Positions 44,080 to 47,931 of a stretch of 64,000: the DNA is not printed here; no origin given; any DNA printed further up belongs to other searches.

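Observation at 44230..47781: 1183-aa low-complexity surface protein embedded in the type IV pilus operon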

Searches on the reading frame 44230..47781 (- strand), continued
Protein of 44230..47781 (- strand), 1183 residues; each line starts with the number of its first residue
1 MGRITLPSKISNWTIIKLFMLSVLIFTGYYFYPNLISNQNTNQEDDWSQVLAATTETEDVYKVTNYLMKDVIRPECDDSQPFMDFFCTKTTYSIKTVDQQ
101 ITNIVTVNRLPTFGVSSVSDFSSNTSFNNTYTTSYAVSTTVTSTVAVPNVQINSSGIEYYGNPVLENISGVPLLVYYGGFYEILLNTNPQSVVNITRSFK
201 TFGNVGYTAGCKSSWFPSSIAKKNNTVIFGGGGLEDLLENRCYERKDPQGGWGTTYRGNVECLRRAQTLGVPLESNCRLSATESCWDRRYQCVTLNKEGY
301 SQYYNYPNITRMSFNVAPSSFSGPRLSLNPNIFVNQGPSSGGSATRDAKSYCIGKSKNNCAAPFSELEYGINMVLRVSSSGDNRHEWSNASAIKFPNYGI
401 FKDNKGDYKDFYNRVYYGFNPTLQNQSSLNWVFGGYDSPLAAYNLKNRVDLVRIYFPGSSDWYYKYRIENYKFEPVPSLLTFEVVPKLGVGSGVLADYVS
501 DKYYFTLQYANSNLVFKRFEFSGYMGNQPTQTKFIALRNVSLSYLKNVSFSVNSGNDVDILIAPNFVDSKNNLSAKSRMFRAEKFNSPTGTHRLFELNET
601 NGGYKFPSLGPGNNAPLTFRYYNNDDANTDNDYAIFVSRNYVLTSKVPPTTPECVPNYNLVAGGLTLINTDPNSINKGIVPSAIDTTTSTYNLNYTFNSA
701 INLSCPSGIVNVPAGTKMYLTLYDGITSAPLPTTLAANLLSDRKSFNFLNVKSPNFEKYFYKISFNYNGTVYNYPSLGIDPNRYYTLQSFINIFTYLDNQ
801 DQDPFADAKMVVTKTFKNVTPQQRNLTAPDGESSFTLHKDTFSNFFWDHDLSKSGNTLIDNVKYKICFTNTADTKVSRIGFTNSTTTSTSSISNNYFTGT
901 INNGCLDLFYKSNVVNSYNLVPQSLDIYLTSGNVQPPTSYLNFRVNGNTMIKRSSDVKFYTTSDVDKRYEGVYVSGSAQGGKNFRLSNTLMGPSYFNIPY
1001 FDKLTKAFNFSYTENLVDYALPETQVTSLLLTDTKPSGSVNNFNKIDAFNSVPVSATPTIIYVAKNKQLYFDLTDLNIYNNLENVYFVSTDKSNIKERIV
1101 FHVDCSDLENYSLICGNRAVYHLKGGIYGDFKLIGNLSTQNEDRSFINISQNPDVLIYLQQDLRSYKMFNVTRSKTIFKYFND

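Call 55: find_encoding_contigs(protein=P0017, flank=8000, max_places=1)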
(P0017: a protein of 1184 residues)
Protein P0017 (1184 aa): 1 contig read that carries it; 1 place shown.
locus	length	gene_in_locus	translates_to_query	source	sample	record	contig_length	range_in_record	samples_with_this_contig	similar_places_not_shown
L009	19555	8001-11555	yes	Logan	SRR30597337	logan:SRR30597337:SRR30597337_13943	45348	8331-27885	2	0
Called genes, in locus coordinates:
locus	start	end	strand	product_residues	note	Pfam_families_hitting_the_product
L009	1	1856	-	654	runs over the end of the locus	PF02518:HATPase_c, PF00204:DNA_gyraseB, PF01751:Toprim, PF00986:DNA_gyraseB_C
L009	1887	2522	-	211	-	PF13177:DNA_pol3_delta2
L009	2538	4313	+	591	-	PF05157:MshEN, PF00437:T2SSE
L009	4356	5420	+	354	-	PF00437:T2SSE, PF13401:AAA_22 (faint)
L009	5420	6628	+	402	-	PF28597:T2SSF_N, PF00482:T2SSF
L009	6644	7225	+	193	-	PF07963:N_methyl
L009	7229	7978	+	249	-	PF06750:A24_N_bact, PF01478:Peptidase_A24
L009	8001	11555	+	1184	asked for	-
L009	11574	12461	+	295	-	-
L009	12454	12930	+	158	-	PF07963:N_methyl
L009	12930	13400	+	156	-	PF07963:N_methyl (weak)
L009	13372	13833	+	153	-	-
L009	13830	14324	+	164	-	PF07963:N_methyl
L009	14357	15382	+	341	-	PF11104:PilM_2, PF14450:FtsA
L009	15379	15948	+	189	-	-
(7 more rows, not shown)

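Call 56: find_encoding_contigs(protein=P0022, flank=8000, max_places=1)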
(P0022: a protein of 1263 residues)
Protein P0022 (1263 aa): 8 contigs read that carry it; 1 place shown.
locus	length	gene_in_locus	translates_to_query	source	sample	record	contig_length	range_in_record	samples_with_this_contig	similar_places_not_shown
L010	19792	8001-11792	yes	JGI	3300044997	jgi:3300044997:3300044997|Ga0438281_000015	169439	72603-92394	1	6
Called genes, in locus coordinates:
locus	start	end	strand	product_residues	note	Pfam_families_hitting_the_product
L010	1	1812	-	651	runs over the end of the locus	PF02518:HATPase_c, PF00204:DNA_gyraseB, PF01751:Toprim, PF00986:DNA_gyraseB_C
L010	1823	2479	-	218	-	PF13177:DNA_pol3_delta2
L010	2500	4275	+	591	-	PF05157:MshEN, PF00437:T2SSE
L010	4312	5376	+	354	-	PF00437:T2SSE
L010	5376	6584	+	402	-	PF28597:T2SSF_N, PF00482:T2SSF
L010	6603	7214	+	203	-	PF07963:N_methyl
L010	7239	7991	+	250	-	PF06750:A24_N_bact, PF01478:Peptidase_A24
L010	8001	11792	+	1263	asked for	-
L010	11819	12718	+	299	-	-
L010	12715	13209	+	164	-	PF07963:N_methyl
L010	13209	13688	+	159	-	PF07963:N_methyl (weak)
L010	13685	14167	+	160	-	-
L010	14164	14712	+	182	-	PF07963:N_methyl (weak)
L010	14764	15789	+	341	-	PF11104:PilM_2, PF14450:FtsA (weak)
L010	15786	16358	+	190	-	-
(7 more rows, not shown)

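Call 57: find_encoding_contigs(protein=P0027, flank=8000, max_places=1)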
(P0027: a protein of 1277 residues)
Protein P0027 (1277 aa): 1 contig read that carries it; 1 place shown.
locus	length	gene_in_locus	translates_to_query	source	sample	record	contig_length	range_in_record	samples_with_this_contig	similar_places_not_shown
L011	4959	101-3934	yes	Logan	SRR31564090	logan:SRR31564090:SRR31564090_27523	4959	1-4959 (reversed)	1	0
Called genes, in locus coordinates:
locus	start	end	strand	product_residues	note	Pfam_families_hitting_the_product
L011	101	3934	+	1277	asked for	-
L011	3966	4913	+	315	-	-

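Call 74: predict_structure(alignment_id=A4)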
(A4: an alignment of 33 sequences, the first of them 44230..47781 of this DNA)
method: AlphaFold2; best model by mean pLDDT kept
length: 1183 residues; sequences in the alignment: 33
mean_pLDDT: 71.2   pTM: 0.55
mean pLDDT of the five models: 71.2, 69.2, 68.6, 68.2, 66.4
residues with pLDDT >= 90: 200; 70-90: 507; 50-70: 263; < 50: 213
segments of 3 or more residues with pLDDT < 50: 1-6, 38-54, 123-134, 136-157, 247-255, 386-404, 476-487, 660-663, 933-940, 976-1043, 1164-1183
pLDDT, mean of each block of 10 residues (from residue 1): 42 73 84 59 38 59 76 58 65 71 68 55 47 46 41 46 84 87 81 85 67 68 91 69 59 48 74 74 76 80 78 79 75 82 71 89 83 78 50 41 52 59 55 73 86 64 71 51 45 79 90 88 71 85 83 92 82 84 90 85 81 82 76 87 85 64 72 87 80 90 72 90 88 88 92 86 83 83 88 87 83 91 89 87 91 87 93 89 87 91 93 82 90 44 71 62 51 49 35 34 30 32 35 35 55 57 67 82 71 61 88 81 78 80 77 58 46 35 35
secondary structure, 60 per line:
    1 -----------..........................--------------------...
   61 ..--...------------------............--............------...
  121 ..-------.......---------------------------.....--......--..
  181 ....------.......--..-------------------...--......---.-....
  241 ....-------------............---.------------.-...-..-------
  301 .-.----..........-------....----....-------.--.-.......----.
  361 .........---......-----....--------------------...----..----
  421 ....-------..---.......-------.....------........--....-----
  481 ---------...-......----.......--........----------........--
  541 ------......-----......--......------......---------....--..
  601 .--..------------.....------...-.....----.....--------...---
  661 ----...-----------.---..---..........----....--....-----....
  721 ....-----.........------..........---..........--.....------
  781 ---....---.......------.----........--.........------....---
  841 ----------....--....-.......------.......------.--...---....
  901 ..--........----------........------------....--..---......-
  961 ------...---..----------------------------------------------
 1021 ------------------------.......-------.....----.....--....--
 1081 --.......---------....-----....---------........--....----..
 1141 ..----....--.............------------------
elements in order (helices of 4 or more, strands of 3 or more residues): H12-37 E58-62 E65-67 E86-97 E100-111 H118-122 E130-136 E164-168 E171-176 E179-184 E191-197 E221-223 E226-231 H237-244 H258-269 E308-317 E325-328 E333-336 E349-355 E360-369 E373-378 E384-387 E408-410 H421-424 E437-439 H440-443 E451-455 E462-469 E472-475 E494-499 E504-510 E513-520 E531-538 E547-552 E558-563 H566-571 E578-583 E593-596 E618-622 E633-637 E642-646 E655-657 E665-667 E688-697 E702-705 E708-711 E717-724 E730-738 E745-754 E758-767 E770-774 E784-787 E791-797 E809-816 E819-827 E834-837 E851-854 E857-860 E862-868 E875-881 E891-893 E897-902 E905-912 E923-930 E943-946 E957-959 E1045-1047 H1048-1051 E1059-1063 E1068-1072 H1075-1078 E1083-1089 E1099-1102 H1108-1111 E1121-1128 E1131-1134 H1139-1142 E1147-1150 H1153-1165

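Call 82: fold_search(model_id=the predicted structure, library=pdb)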
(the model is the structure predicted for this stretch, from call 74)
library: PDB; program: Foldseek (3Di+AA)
matches with E <= 10: 1115; with E <= 0.001: 44
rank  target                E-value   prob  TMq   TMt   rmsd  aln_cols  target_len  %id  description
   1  9pwq_A                9.4e-08  0.96  0.11  0.09  39.4      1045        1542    8  Cryo-EM structure of receptor tyrosine kinase ROS1 extracellular domain in complex with NELL2 (released 2026-02-25)
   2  7usl_A                1.0e-07  1.00  0.15  0.19  20.9       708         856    8  Integrin alphaM/beta2 ectodomain in complex with adenylate cyclase toxin RTX751 and M1F5 Fab (released 2022-08-17)
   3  9oz1_A                3.4e-07  0.99  0.13  0.18  29.3       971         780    8  Cryo-EM structure of chicken ROS1 in apo-state. Cryo-EM refinement is focused on the "leg" region of chicken ROS1. (released 2026-02-25)
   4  9ozc_A                4.6e-07  0.87  0.10  0.08  37.6      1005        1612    9  Cryo-EM structure of 1:2:1 ROS1/NEL/NICOL holo-complex, conformation 1. (released 2026-02-25)
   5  6zqd_UQ               6.1e-07  0.99  0.16  0.21  29.8      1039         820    8  Cryo-EM structure of the 90S pre-ribosome from Saccharomyces cerevisiae, state Post-A1 (released 2020-09-23)
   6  7y22_Y                7.1e-07  0.95  0.13  0.17  27.9      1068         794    9  CryoEM structure of Klebsiella phage Kp7 tail complex applied with C6 symmetry (released 2023-06-14)
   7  2ber                  9.8e-07  0.99  0.13  0.22  26.1       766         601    8  Y370G Active Site Mutant of the Sialidase from Micromonospora viridifaciens in complex with beta-Neu5Ac (sialic acid). (released 2005-04-04)
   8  6f9n_A                1.3e-06  0.95  0.14  0.14  36.9      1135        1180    8  CRYSTAL STRUCTURE OF THE HUMAN CPSF160-WDR33 COMPLEX (released 2018-01-03)
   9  8g66_A                1.6e-06  1.00  0.17  0.25  31.1       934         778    8  Structure with SJ3149 (released 2023-12-13)
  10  1w8o_A                2.3e-06  1.00  0.14  0.23  26.7       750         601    8  Contribution of the Active Site Aspartic Acid to Catalysis in the Bacterial Neuraminidase from Micromonospora viridifa (released 2004-09-29)
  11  6zqa_UQ               4.1e-06  0.98  0.16  0.21  26.7       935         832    7  Cryo-EM structure of the 90S pre-ribosome from Saccharomyces cerevisiae, state A (Poly-Ala) (released 2020-09-23)
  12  9nfq_A                7.8e-06  0.99  0.18  0.24  30.8       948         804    8  Crystal structure of CRBN-DDB1 and MRT-3486 in complex with NEK7 (released 2025-07-09)
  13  9t3y_A                8.7e-06  1.00  0.11  0.17  18.1       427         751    9  Cryo-EM structure of alphaM/beta2:C3d-anti-CR3-Nb headpiece complex (HPO2 3D class reconstruction) (released 2026-03-25)
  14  1wcq_A                9.7e-06  0.99  0.15  0.25  24.0       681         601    7  Mutagenesis of the Nucleophilic Tyrosine in a Bacterial Sialidase to Phenylalanine. (released 2005-10-12)
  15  8hmf_D                1.9e-05  0.96  0.12  0.10  22.0       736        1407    8  head module state 2 of Tetrahymena IFT-A (released 2023-06-14)
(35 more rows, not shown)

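Call 86: search_protein_families(library=pfam, alignment_id=A4, max_evalue=1)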
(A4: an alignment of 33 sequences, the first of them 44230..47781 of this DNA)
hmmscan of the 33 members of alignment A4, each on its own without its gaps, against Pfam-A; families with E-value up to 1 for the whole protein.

A. member 1, window:44230-47781:- (1183 aa): 2 families
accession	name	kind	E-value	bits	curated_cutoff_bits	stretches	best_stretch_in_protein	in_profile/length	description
PF18835.7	Beta_helix_2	-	0.0096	16.1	30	1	1052-1112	2-59/68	Beta helix repeat of Inulin fructotransferase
PF25397.1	DUF7887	-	0.2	11.8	24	0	46-68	26-48/63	Domain of unknown function (DUF7887)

B. families by the number of members that match (of 33 scanned): 15 families
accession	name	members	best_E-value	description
PF21601.3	GldM_2nd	2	0.07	GldM second domain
PF18835.7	Beta_helix_2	1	0.0096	Beta helix repeat of Inulin fructotransferase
PF13418.12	Kelch_4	1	0.031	Galactose oxidase, central domain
PF19811.4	DUF6294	1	0.044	Family of unknown function (DUF6294)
PF22125.1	Lreu_0056_like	1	0.046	Hypotheical protein Lreu_0056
PF25630.1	Phycodna_minor_capsid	1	0.049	Phycodnaviridae minor capsid protein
PF00629.30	MAM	1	0.078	MAM domain, meprin/A5/mu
PF24337.1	DUF7505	1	0.09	Domain of unknown function (DUF7505)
PF25670.1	Phage_tail_C_2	1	0.11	Phage tail protein C-terminal domain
PF07897.16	EAR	1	0.12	Ethylene-responsive binding factor-associated repression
PF02701.20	Zn_ribbon_Dof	1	0.18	Dof domain, zinc finger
PF25397.1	DUF7887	1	0.2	Domain of unknown function (DUF7887)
PF15616.11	TerY_C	1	0.28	TerY-C metal binding domain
PF23926.2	LtfC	1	0.29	LtfC-like, beta-sandwich domain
PF13753.12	SWM_repeat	1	0.7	Putative flagellar system-associated repeat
